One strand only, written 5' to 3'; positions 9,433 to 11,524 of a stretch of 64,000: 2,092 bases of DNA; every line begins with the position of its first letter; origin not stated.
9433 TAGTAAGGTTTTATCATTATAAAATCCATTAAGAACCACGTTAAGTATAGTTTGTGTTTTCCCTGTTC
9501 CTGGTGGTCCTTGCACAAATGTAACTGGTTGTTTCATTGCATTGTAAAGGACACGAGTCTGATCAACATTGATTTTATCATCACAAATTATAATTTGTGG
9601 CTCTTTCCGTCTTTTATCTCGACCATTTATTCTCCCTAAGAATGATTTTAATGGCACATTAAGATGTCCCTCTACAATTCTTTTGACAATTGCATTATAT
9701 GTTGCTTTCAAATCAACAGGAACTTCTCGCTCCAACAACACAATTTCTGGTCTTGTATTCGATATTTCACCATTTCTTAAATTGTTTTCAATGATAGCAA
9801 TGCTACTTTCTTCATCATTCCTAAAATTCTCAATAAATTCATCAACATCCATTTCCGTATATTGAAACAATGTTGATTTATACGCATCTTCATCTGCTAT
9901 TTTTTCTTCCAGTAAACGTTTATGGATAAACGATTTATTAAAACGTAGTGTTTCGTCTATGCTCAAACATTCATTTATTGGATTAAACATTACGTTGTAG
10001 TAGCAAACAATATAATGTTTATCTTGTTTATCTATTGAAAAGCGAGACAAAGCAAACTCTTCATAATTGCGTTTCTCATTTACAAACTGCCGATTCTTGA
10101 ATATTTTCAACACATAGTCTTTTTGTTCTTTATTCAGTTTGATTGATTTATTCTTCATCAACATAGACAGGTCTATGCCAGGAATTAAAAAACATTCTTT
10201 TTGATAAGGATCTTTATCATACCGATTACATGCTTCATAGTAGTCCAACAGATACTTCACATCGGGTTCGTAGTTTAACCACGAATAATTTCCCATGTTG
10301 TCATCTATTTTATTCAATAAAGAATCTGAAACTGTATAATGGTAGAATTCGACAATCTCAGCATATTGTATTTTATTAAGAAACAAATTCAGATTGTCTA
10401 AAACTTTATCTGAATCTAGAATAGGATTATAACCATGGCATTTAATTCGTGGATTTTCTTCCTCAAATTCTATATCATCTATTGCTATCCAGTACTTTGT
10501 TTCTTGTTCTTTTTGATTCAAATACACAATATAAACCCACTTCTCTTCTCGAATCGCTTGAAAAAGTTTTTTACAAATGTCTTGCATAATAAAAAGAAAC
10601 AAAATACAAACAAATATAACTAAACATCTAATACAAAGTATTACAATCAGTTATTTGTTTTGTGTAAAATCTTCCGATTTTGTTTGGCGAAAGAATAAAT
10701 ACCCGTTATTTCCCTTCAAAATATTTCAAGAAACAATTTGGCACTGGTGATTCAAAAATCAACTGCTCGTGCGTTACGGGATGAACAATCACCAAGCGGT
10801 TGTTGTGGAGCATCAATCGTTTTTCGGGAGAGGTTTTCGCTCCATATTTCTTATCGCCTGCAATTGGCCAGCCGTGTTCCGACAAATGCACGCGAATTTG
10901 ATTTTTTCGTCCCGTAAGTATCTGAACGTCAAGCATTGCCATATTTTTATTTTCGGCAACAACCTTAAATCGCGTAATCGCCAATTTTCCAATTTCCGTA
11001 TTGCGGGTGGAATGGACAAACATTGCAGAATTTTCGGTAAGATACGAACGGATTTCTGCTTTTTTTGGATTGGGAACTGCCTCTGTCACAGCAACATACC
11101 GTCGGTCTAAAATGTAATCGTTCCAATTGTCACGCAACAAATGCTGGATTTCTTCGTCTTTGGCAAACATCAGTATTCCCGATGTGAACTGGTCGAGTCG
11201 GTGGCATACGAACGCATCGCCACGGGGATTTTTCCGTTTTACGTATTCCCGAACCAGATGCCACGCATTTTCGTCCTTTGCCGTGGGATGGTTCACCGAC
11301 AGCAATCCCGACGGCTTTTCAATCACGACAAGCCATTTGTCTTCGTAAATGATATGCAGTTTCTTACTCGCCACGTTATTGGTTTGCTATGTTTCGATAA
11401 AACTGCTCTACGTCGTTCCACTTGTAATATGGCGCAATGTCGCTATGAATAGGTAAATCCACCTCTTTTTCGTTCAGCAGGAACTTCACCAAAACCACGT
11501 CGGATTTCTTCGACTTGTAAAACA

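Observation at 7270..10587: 1,105-aa fusion of sensor-like N-domain, SF1 helicase, Vsr/DUF2726-like nuclease and double zinc ribbon: candidate single-gene nucleic-acid defence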

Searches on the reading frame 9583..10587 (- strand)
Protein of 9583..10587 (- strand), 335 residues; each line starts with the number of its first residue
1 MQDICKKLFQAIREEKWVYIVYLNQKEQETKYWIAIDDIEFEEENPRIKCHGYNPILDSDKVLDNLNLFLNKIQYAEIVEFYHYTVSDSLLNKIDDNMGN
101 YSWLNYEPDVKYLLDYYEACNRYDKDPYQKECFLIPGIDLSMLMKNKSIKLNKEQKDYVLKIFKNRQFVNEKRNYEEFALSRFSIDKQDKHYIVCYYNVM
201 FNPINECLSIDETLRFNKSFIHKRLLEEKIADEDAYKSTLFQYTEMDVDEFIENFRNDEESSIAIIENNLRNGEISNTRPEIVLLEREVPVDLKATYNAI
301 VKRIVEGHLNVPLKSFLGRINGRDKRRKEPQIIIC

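Call 18: search_solved_structures(query=A1, max_evalue=10)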
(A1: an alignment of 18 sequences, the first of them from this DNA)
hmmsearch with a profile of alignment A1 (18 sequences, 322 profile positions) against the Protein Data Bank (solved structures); distinct sequences matched with E-value up to 10: 7.
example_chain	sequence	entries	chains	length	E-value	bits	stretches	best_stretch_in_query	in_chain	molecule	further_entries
6uqb_A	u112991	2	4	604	0.47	13.2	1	96-141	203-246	Fumarate hydratase 2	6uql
5l2r_A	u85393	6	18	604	0.47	13.2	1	96-141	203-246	Fumarate hydratase | fumarate hydratase 2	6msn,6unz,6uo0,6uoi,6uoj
6up9_A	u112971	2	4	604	0.47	13.2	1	96-141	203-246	Fumarate hydratase 2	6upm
6upo_A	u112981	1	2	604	0.47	13.2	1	96-141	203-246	Fumarate hydratase 2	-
6uq8_A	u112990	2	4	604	0.47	13.2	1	96-141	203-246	Fumarate hydratase 2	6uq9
6uqm_A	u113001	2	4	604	0.49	13.1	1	96-141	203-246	Fumarate hydratase 2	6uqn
2z13_A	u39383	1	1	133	0.87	12.3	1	180-219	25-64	EF-hand domain-containing family member C2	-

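Call 27: predict_structure(alignment_id=A1)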
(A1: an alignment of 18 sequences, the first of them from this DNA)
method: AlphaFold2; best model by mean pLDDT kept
length: 335 residues; sequences in the alignment: 18
mean_pLDDT: 78.5   pTM: 0.71
mean pLDDT of the five models: 78.5, 78.0, 77.2, 76.0, 75.2
residues with pLDDT >= 90: 88; 70-90: 160; 50-70: 73; < 50: 14
segments of 3 or more residues with pLDDT < 50: 169-171, 231-234, 329-335
pLDDT, mean of each block of 10 residues (from residue 1): 83 89 90 93 88 81 89 88 86 84 63 61 61 79 90 88 63 73 86 89 89 83 53 60 87 93 92 87 77 69 76 65 54 44
secondary structure, 60 per line:
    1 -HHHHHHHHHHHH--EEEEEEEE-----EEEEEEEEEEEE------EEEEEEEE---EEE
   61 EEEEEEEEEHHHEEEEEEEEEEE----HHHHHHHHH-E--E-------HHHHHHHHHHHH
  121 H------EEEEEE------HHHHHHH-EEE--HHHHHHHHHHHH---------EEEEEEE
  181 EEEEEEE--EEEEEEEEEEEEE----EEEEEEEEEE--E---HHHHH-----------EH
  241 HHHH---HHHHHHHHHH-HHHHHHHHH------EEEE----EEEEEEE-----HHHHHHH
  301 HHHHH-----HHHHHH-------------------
elements in order: H2-13 E16-23 E29-40 E47-54 E58-69 E73-83 H88-96 H109-121 E128-133 H140-146 E148-150 H153-164 E174-187 E190-202 E207-216 H223-227 H240-244 H248-257 H259-267 E274-277 E282-288 H294-305 H311-316

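Call 31: fold_search(model_id=the predicted structure, library=pdb)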
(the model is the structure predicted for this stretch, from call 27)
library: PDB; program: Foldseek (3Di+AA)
matches with E <= 10: 679; with E <= 0.001: 1
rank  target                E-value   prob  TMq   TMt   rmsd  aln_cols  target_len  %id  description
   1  7tb5                  8.2e-04  1.00  0.21  0.26  15.7       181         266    9  Structure of P. aeruginosa PA17 CapW (released 2022-01-19)
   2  7qfz_G                1.6e-03  1.00  0.20  0.24   4.7        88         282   12  BrxR, a WYL-domain containing transcriptional regulator (released 2022-05-18)
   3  7qfz_C                1.7e-03  1.00  0.20  0.23   4.7        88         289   12  BrxR, a WYL-domain containing transcriptional regulator (released 2022-05-18)
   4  7qfz_E                1.8e-03  1.00  0.20  0.24   4.1        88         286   12  BrxR, a WYL-domain containing transcriptional regulator (released 2022-05-18)
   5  7qfz_B                1.9e-03  1.00  0.20  0.24   4.1        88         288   12  BrxR, a WYL-domain containing transcriptional regulator (released 2022-05-18)
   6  7qfz_A                2.0e-03  1.00  0.20  0.23   4.7        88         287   12  BrxR, a WYL-domain containing transcriptional regulator (released 2022-05-18)
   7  7qfz_D                2.9e-03  1.00  0.20  0.23   4.7        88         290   12  BrxR, a WYL-domain containing transcriptional regulator (released 2022-05-18)
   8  7t8k_B                3.2e-03  1.00  0.21  0.25   2.7        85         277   10  BrxR from Acinetobacter BREX type I phage restriction system bound to DNA (released 2022-05-18)
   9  9fnd_Y                3.6e-03  1.00  0.19  0.20   9.8       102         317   10  Transcriptional activator PafBC bound to mycobacterial RNA polymerase (released 2025-02-12)
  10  9c5g_A                4.0e-03  0.94  0.19  0.22  19.3       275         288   11  Structure of R. leguminosarum CapW bound to single-stranded DNA (released 2024-10-30)
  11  7qfz_H                4.3e-03  1.00  0.20  0.25   4.7        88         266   12  BrxR, a WYL-domain containing transcriptional regulator (released 2022-05-18)
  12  7t8k_A                8.4e-03  1.00  0.20  0.24   2.9        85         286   10  BrxR from Acinetobacter BREX type I phage restriction system bound to DNA (released 2022-05-18)
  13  6sj9_A                8.4e-03  1.00  0.18  0.10   4.3        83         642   18  Proteasome accessory factor B/C (PafBC) of Arthrobacter aurescens (released 2019-10-16)
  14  6sj9_B                1.1e-02  1.00  0.19  0.10   4.1        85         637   16  Proteasome accessory factor B/C (PafBC) of Arthrobacter aurescens (released 2019-10-16)
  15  9c5g_B                1.1e-02  0.94  0.19  0.21  15.7       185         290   11  Structure of R. leguminosarum CapW bound to single-stranded DNA (released 2024-10-30)
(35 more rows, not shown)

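Call 39: search_protein_families(library=pfam, proteins=[window:9583-10587:-], max_evalue=10)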
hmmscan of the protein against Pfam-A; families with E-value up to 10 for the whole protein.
seq(335 aa): 0 families

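Call 40: search_protein_families(library=padloc, proteins=[window:9583-10587:-], max_evalue=10)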
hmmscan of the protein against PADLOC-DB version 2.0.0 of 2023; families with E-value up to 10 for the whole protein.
seq(335 aa): 0 families

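Call 49: search_protein_representatives(alignment_id=A1)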
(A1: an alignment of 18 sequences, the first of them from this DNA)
Query: 18 sequences, 322 profile positions. Proteins with E-value up to 0.001 (for the whole library): 461; up to 1e-10: 300; up to 1e-30: 153. The best 150 are listed.
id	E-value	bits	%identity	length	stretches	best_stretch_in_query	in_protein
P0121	1.1e-131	455.7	-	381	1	2-322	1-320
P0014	7.3e-127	439.8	-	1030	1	2-322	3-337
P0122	6.0e-116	403.9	-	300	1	2-301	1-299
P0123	9.6e-105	367.1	-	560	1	2-321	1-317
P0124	3.1e-104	365.4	-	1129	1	3-320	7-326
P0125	2.5e-101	355.9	-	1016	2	1-322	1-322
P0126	8.1e-99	347.6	-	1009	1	3-322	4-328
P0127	1.7e-95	336.7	-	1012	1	1-322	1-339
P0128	3.0e-95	335.9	-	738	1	2-310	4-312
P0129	1.6e-93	330.2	-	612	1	1-322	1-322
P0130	4.7e-89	315.5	-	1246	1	3-322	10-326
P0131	1.1e-88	314.3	-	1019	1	8-322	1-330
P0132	1.4e-88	314.0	-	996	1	3-322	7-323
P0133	2.1e-86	306.9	-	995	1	1-322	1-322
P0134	1.1e-85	304.4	-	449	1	1-321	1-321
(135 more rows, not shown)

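Call 91: fold_search(model_id=the predicted structure, library=viral)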
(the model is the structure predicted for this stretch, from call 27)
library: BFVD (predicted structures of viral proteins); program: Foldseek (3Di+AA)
matches with E <= 10: 1079; with E <= 0.001: 0
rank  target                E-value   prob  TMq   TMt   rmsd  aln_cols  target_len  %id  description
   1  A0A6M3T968            4.4e-03  1.00  0.20  0.53   2.3        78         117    9  (no name in the UniProt tables at hand)
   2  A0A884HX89            8.8e-03  0.25  0.15  0.16  13.2       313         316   10  (no name in the UniProt tables at hand)
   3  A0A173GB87            2.5e-02  0.99  0.15  0.60   4.4        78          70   14  Uncharacterized protein [Bacillus phage SalinJah]
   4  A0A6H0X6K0            2.5e-02  0.23  0.14  0.19  20.3       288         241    9  Uncharacterized protein [Aeromonas phage PS]
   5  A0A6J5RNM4            2.6e-02  1.00  0.19  0.61   3.3        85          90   14  WYL domain containing protein [uncultured Caudovirales phage]
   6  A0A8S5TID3            2.9e-02  0.66  0.14  0.34  16.2       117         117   14  Uncharacterized protein [Myoviridae sp. ctMnh10]
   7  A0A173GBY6            3.3e-02  0.97  0.16  0.46   8.0        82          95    6  Uncharacterized protein [Bacillus phage SalinJah]
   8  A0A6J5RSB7            3.5e-02  0.63  0.15  0.31  15.2       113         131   12  Uncharacterized protein [uncultured Caudovirales phage]
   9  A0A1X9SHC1            3.7e-02  1.00  0.19  0.51   5.1        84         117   14  Uncharacterized protein [Mycobacterium phage Shandong1]
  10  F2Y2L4                3.7e-02  0.96  0.14  0.41   8.5        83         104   14  (no name in the UniProt tables at hand)
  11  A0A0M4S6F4            4.1e-02  0.80  0.14  0.34   7.3        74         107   11  Uncharacterized protein [Streptococcus phage A25]
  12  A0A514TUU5            4.1e-02  0.08  0.11  0.15  16.4       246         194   10  Uncharacterized protein [Aeromonas phage PS1]
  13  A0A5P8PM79            4.3e-02  0.99  0.17  0.59   3.9        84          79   10  Uncharacterized protein [Stenotrophomonas phage Moby]
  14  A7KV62                5.1e-02  1.00  0.16  0.30   3.1        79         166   11  (no name in the UniProt tables at hand)
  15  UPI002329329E         5.1e-02  0.98  0.16  0.62   4.2        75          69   11  (no name look-up for this kind of identifier)
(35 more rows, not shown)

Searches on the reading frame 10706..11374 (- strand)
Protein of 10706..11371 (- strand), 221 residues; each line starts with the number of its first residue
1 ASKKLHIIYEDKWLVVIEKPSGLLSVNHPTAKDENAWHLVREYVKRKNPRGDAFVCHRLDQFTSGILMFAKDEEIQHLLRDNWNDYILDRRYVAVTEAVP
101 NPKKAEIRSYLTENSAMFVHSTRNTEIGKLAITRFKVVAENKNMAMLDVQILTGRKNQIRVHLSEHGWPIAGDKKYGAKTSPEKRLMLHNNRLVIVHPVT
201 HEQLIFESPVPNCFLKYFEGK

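Call 11: search_protein_families(library=pfam, proteins=[window:10706-11371:-], max_evalue=0.01)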
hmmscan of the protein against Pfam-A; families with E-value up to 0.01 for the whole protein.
window:10706-11371:- (221 aa): 1 family
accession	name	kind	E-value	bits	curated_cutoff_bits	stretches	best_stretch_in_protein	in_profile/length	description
PF00849.27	PseudoU_synth_2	-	9.4e-29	101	26.8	1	14-164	2-151/152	RNA pseudouridylate synthase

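Call 35: find_encoding_contigs(protein=window:10709-11374:-, flank=10000, max_places=8)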
Protein window:10709-11374:- (222 aa): 10 contigs read that carry it; 7 places shown.
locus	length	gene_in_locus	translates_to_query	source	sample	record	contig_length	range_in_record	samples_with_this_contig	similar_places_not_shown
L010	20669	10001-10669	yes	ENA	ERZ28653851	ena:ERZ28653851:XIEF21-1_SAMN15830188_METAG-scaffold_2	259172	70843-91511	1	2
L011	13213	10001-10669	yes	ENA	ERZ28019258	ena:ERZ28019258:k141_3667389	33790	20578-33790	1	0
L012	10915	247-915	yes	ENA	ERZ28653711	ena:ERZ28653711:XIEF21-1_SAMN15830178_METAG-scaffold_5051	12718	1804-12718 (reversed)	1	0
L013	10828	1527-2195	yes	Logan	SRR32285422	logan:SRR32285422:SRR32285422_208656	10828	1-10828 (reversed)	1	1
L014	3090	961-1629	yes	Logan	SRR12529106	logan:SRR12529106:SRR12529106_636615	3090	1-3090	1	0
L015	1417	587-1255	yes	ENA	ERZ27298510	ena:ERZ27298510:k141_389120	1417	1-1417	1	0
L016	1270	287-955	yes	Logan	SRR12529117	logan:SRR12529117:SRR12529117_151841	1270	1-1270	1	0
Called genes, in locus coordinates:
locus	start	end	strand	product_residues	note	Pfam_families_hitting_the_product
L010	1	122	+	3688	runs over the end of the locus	PF00932:LTD, PF13287:Fn3_assoc, PF13290:CHB_HEX_C_1, PF08757:CotH, PF00932:LTD, PF02368:Big_2, PF02368:Big_2, PF02368:Big_2, +6 more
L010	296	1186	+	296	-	PF18075:FtsX_ECD, PF02687:FtsX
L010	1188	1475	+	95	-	PF11297:DUF3098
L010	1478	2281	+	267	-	PF02673:BacA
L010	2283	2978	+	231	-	PF01509:TruB_N, PF16198:TruB_C_2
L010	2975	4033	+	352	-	PF02547:Queuosine_synth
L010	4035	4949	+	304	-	PF00535:Glycos_transf_2, PF10111:Glyco_tranf_2_2, PF13641:Glyco_tranf_2_3, PF13506:Glyco_transf_21 (weak)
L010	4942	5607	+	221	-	PF03167:UDG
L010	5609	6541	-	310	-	PF16745:RsgA_N, PF03193:RsgA_GTPase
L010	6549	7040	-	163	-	-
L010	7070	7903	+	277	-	PF11738:DUF3298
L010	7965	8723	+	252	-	PF03372:Exo_endo_phos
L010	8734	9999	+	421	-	PF00328:His_Phos_2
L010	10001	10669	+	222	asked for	PF00849:PseudoU_synth_2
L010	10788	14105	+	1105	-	PF13086:AAA_11, PF13245:AAA_19 (weak), PF13604:AAA_30 (faint), PF13087:AAA_12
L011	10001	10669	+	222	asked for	PF00849:PseudoU_synth_2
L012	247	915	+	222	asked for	PF00849:PseudoU_synth_2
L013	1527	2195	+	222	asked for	PF00849:PseudoU_synth_2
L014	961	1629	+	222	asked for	PF00849:PseudoU_synth_2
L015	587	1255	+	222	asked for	PF00849:PseudoU_synth_2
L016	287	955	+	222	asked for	PF00849:PseudoU_synth_2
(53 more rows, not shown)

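Call 75: find_related_loci(query=window:10709-11374:-, collection=metagenome_contigs, flank=10000)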
Query window:10709-11374:- (222 aa) in metagenome_contigs; peptide patterns used: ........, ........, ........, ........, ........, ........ (x = any residue, [..] = any of these).
69 stretches matched a pattern; 8 encode a relative of the query (tblastn E <= 1e-3); 8 distinct loci.
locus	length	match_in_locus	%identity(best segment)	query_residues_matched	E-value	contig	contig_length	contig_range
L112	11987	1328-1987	98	1-220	4e-149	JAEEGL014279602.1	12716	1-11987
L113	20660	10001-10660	96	1-220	5e-148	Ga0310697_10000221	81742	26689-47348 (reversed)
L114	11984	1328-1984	96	1-219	3e-147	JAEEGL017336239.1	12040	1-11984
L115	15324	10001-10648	86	4-219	1e-130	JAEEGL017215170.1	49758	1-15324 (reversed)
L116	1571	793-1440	44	4-219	4e-59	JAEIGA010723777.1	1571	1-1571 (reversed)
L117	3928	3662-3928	97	1-89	6e-56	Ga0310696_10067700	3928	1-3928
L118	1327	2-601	43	20-219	1e-51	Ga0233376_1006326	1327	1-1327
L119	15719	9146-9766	29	2-189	3e-15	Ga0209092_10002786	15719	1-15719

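Call 80: search_protein_families(library=pfam, proteins=[L112:1983-3785:+, L112:3790-5715:+, L112:5726-7660:+, L112:7660-8769:+, L113:14391-15365:-, L113:15373-16188:-, L113:16188-16637:-, L114:2533-4464:+, L114:6267-7004:+, L114:7019-7648:-], max_evalue=0.001)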
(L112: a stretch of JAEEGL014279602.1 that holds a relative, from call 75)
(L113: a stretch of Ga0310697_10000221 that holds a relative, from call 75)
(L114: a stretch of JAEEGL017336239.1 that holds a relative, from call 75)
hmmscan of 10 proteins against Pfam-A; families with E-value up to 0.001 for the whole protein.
L112:1983-3785:+ (601 aa): 1 family
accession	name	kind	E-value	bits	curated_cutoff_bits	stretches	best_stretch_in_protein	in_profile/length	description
PF00884.28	Sulfatase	-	3.8e-31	109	25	1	286-554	2-295/301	Sulfatase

L112:3790-5715:+ (642 aa): 1 family
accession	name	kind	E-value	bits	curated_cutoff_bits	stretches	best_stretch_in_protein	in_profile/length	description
PF00884.28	Sulfatase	-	5.8e-32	111.6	25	1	287-549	1-300/301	Sulfatase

L112:5726-7660:+ (645 aa): 1 family
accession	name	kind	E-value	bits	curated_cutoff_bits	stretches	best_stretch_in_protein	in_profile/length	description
PF00884.28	Sulfatase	-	2.7e-36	125.9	25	1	288-554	1-301/301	Sulfatase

L112:7660-8769:+ (370 aa): 5 families
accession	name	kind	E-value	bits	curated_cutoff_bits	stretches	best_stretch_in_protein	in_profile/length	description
PF00534.26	Glycos_transf_1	-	4.1e-28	98.5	26.4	1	186-350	5-171/172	Glycosyl transferases group 1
PF13692.12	Glyco_trans_1_4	-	1.2e-20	74.7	27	1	197-336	2-141/142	Glycosyl transferases group 1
PF13439.12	Glyco_transf_4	-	5e-15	56.4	28.5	1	16-174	1-167/170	Glycosyltransferase Family 4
PF13477.12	Glyco_trans_4_2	-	2.9e-06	27.9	23.4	1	34-131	23-119/139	Glycosyl transferase 4-like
PF13579.12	Glyco_trans_4_4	-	3.8e-05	24.5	29.7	1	17-144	1-133/158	Glycosyl transferase 4-like domain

L113:14391-15365:- (325 aa): 2 families
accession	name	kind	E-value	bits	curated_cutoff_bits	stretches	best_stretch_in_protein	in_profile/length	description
PF01501.26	Glyco_transf_8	-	1e-47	163.3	24.3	1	3-256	2-252/253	Glycosyl transferase family 8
PF18404.7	Glyco_transf_24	-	4e-08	33.4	25.7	1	19-132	20-129/268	Glucosyltransferase 24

L113:15373-16188:- (272 aa): 1 family
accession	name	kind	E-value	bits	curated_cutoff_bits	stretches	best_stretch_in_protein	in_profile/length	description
PF04991.19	LicD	-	3.2e-42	145.6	22.6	1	25-249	1-227/227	LicD family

L113:16188-16637:- (150 aa): 2 families
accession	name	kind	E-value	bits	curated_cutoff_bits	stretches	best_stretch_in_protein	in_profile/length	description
PF01467.32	CTP_transf_like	-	1.7e-19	70.8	21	1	17-142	1-132/133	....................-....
PF06574.18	FAD_syn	-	0.00023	21.5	27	0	17-97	10-97/158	FAD synthetase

L114:2533-4464:+ (644 aa): 1 family
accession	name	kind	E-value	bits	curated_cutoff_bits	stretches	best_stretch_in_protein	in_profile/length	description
PF00884.28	Sulfatase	-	2.1e-32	113.1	25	1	288-553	1-300/301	Sulfatase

L114:6267-7004:+ (246 aa): 1 family
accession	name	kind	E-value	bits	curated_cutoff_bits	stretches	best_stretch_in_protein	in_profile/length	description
PF13712.12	Glyco_tranf_2_5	-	2.6e-14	53.9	27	1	6-180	2-183/210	Glycosyltransferase like family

L114:7019-7648:- (210 aa): 2 families
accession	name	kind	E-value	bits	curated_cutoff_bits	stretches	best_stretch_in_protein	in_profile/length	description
PF00535.33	Glycos_transf_2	-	9.4e-09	35.9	23.3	1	2-78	65-135/168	Glycosyl transferase family 2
PF10111.15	Glyco_tranf_2_2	-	1.2e-07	31.9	27.3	1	2-120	68-206/276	Glycosyltransferase like family 2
